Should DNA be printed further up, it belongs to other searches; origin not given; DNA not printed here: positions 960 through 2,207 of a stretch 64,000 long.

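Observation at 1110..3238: MetE split into two translationally coupled genes (N-domain-like + catalytic domain)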

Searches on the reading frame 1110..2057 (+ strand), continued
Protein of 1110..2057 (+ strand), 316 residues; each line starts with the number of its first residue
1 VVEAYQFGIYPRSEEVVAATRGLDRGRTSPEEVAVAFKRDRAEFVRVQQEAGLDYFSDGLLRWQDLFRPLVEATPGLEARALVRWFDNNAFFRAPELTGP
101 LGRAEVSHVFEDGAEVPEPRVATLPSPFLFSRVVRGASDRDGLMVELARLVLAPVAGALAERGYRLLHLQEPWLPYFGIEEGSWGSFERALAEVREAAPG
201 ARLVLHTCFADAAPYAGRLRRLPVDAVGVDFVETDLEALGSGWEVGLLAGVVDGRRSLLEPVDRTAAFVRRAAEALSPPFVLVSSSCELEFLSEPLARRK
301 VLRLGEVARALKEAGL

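Call 73: search_protein_families(library=ncbifam, proteins=[L079:6954-8084:+, L078:6953-8080:+, L076:4643-5770:+, L067:2026-3168:+, L077:4991-6088:+, L079:6001-6954:+, L078:6001-6948:+, L076:3690-4640:+, L067:1071-2021:+, L077:4035-4991:+], max_evalue=1e-20)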
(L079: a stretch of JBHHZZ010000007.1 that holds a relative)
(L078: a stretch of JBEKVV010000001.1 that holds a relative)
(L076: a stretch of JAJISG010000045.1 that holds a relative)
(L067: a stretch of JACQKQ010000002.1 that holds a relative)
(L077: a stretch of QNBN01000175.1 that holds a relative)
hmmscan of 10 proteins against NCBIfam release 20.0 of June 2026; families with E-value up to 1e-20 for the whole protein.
L079:6954-8084:+ (377 aa): 6 families
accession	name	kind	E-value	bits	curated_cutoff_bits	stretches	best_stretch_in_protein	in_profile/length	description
NF003317.0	PRK04326.1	equivalog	1.1e-89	301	406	1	67-373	42-325/340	methionine synthase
NF002272.0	PRK01207.1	equivalog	1.9e-72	244.3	399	1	66-365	32-334/343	methionine synthase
TIGR01371.1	met_syn_B12ind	equivalog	2.2e-35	122.9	929.95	1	79-372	471-753/754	5-methyltetrahydropteroyltriglutamate--homocysteine S-methyltransferase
NF003556.0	PRK05222.1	equivalog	1.6e-33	116.6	541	1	80-372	466-746/750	5-methyltetrahydropteroyltriglutamate--homocysteine S-methyltransferase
NF002119.0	PRK00957.1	equivalog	3.4e-31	108.5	258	1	82-368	47-302/306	methionine synthase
NF006589.0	PRK09121.1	equivalog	1.6e-27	96.5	392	0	74-257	45-215/342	methionine synthase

L078:6953-8080:+ (376 aa): 6 families
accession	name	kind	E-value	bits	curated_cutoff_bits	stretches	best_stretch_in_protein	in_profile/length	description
NF003317.0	PRK04326.1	equivalog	4.9e-85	285.7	406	1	65-374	40-324/340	methionine synthase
NF002272.0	PRK01207.1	equivalog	1.4e-69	234.9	399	1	66-366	32-333/343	methionine synthase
TIGR01371.1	met_syn_B12ind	equivalog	1.2e-34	120.5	929.95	1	76-374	468-753/754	5-methyltetrahydropteroyltriglutamate--homocysteine S-methyltransferase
NF003556.0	PRK05222.1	equivalog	3.4e-30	105.6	541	1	76-374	462-746/750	5-methyltetrahydropteroyltriglutamate--homocysteine S-methyltransferase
NF002119.0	PRK00957.1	equivalog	2.2e-28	99.3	258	1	76-370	41-302/306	methionine synthase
NF006589.0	PRK09121.1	equivalog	1.2e-23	83.8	392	0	69-258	40-215/342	methionine synthase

L076:4643-5770:+ (376 aa): 6 families
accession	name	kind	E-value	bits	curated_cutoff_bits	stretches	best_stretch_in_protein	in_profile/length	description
NF003317.0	PRK04326.1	equivalog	7.5e-90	301.5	406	1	78-374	54-327/340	methionine synthase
NF002272.0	PRK01207.1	equivalog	5.9e-70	236.1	399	1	66-366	33-336/343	methionine synthase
TIGR01371.1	met_syn_B12ind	equivalog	3e-36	125.8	929.95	1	78-371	471-753/754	5-methyltetrahydropteroyltriglutamate--homocysteine S-methyltransferase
NF003556.0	PRK05222.1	equivalog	1.5e-33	116.7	541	1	79-373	466-748/750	5-methyltetrahydropteroyltriglutamate--homocysteine S-methyltransferase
NF002119.0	PRK00957.1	equivalog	4.3e-31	108.2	258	1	81-367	47-302/306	methionine synthase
NF006589.0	PRK09121.1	equivalog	1.7e-28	99.7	392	0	75-256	47-215/342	methionine synthase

L067:2026-3168:+ (381 aa): 6 families
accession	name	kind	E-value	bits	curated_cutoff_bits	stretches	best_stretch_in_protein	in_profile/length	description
NF003317.0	PRK04326.1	equivalog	3.9e-75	253.1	406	1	53-379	30-324/340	methionine synthase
NF002272.0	PRK01207.1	equivalog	1.6e-73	247.8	399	1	65-369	33-331/343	methionine synthase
TIGR01371.1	met_syn_B12ind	equivalog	1.1e-28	100.7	929.95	1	59-375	458-749/754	5-methyltetrahydropteroyltriglutamate--homocysteine S-methyltransferase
NF003556.0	PRK05222.1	equivalog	1.2e-25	90.6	541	1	74-375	462-742/750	5-methyltetrahydropteroyltriglutamate--homocysteine S-methyltransferase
NF006589.0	PRK09121.1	equivalog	3.4e-24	85.5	392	1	65-379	38-338/342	methionine synthase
NF002119.0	PRK00957.1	equivalog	3.4e-21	75.7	258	0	67-372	34-299/306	methionine synthase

L077:4991-6088:+ (366 aa): 6 families
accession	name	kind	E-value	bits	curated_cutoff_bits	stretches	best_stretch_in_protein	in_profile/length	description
NF003317.0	PRK04326.1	equivalog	2.3e-89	299.9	406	1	46-365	21-326/340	methionine synthase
NF002272.0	PRK01207.1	equivalog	4.2e-74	249.8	399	1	61-356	30-334/343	methionine synthase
TIGR01371.1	met_syn_B12ind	equivalog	5.9e-37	128.1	929.95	1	74-363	469-753/754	5-methyltetrahydropteroyltriglutamate--homocysteine S-methyltransferase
NF003556.0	PRK05222.1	equivalog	2e-34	119.7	541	1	74-365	463-748/750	5-methyltetrahydropteroyltriglutamate--homocysteine S-methyltransferase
NF002119.0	PRK00957.1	equivalog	9.8e-33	113.6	258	1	74-359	42-302/306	methionine synthase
NF006589.0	PRK09121.1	equivalog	1.5e-30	106.4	392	0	1-255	1-215/342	methionine synthase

L079:6001-6954:+ (318 aa): 5 families
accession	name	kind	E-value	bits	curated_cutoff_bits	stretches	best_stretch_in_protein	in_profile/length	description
NF003317.0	PRK04326.1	equivalog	7.1e-40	137.2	406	1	7-311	14-319/340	methionine synthase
NF006349.0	PRK08575.1-2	equivalog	1.9e-32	112.9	322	1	5-307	6-313/323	5-methyltetrahydropteroyltriglutamate--homocysteine methyltransferase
NF006348.0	PRK08575.1-1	equivalog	8.2e-25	87.8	386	1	4-307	5-318/328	5-methyltetrahydropteroyltriglutamate--homocysteine methyltransferase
NF006350.0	PRK08575.1-4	equivalog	1.9e-23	83.4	361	1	4-308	4-304/309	5-methyltetrahydropteroyltriglutamate--homocysteine methyltransferase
NF003556.0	PRK05222.1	equivalog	1.6e-21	77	541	0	83-302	107-326/750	5-methyltetrahydropteroyltriglutamate--homocysteine S-methyltransferase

L078:6001-6948:+ (316 aa): 7 families
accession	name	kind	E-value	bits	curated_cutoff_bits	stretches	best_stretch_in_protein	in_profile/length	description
NF003317.0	PRK04326.1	equivalog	8.9e-42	143.4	406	1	6-310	13-317/340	methionine synthase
NF006349.0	PRK08575.1-2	equivalog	2.6e-37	128.9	322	1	3-314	4-319/323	5-methyltetrahydropteroyltriglutamate--homocysteine methyltransferase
NF003556.0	PRK05222.1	equivalog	4.6e-33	115.1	541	1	82-316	106-338/750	5-methyltetrahydropteroyltriglutamate--homocysteine S-methyltransferase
NF006348.0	PRK08575.1-1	equivalog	5.2e-29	101.6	386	1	6-313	7-323/328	5-methyltetrahydropteroyltriglutamate--homocysteine methyltransferase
TIGR01371.1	met_syn_B12ind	equivalog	1.7e-28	100.2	929.95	1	82-315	107-344/754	5-methyltetrahydropteroyltriglutamate--homocysteine S-methyltransferase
NF006350.0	PRK08575.1-4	equivalog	2.5e-25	89.6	361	1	5-310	5-305/309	5-methyltetrahydropteroyltriglutamate--homocysteine methyltransferase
NF002119.0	PRK00957.1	equivalog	7.7e-21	74.5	258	1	37-314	34-303/306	methionine synthase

L076:3690-4640:+ (317 aa): 2 families
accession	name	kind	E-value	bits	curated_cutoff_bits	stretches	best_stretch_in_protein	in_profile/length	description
NF003317.0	PRK04326.1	equivalog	1.1e-38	133.2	406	1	6-314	14-323/340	methionine synthase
NF003556.0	PRK05222.1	equivalog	9.1e-24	84.4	541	0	81-302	106-327/750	5-methyltetrahydropteroyltriglutamate--homocysteine S-methyltransferase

L067:1071-2021:+ (317 aa): 4 families
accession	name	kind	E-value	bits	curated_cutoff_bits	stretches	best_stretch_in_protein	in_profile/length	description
NF006350.0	PRK08575.1-4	equivalog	6.9e-27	94.7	361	1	9-312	7-306/309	5-methyltetrahydropteroyltriglutamate--homocysteine methyltransferase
NF006349.0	PRK08575.1-2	equivalog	9.3e-23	81.1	322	1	8-312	7-316/323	5-methyltetrahydropteroyltriglutamate--homocysteine methyltransferase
NF003317.0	PRK04326.1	equivalog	7.4e-22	77.9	406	1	10-315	15-321/340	methionine synthase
NF005029.0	PRK06438.1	equivalog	1.5e-21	77.2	428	0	7-196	6-198/293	hypothetical protein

L077:4035-4991:+ (319 aa): 8 families
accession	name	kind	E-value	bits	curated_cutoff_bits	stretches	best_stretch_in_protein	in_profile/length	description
NF003317.0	PRK04326.1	equivalog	2.7e-52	178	406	1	6-318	13-325/340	methionine synthase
NF006349.0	PRK08575.1-2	equivalog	1.7e-41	142.7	322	1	2-313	3-318/323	5-methyltetrahydropteroyltriglutamate--homocysteine methyltransferase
NF006348.0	PRK08575.1-1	equivalog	7.1e-39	134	386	1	6-310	7-320/328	5-methyltetrahydropteroyltriglutamate--homocysteine methyltransferase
NF003556.0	PRK05222.1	equivalog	1.5e-31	110.1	541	1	81-303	105-326/750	5-methyltetrahydropteroyltriglutamate--homocysteine S-methyltransferase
NF006350.0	PRK08575.1-4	equivalog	1.1e-30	107.2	361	1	2-310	2-305/309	5-methyltetrahydropteroyltriglutamate--homocysteine methyltransferase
TIGR01371.1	met_syn_B12ind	equivalog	7e-29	101.4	929.95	1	78-300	103-330/754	5-methyltetrahydropteroyltriglutamate--homocysteine S-methyltransferase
NF002119.0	PRK00957.1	equivalog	6.5e-26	91.2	258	1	32-312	29-301/306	methionine synthase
NF005029.0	PRK06438.1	equivalog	3.4e-25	89.2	428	1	7-157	8-167/293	hypothetical protein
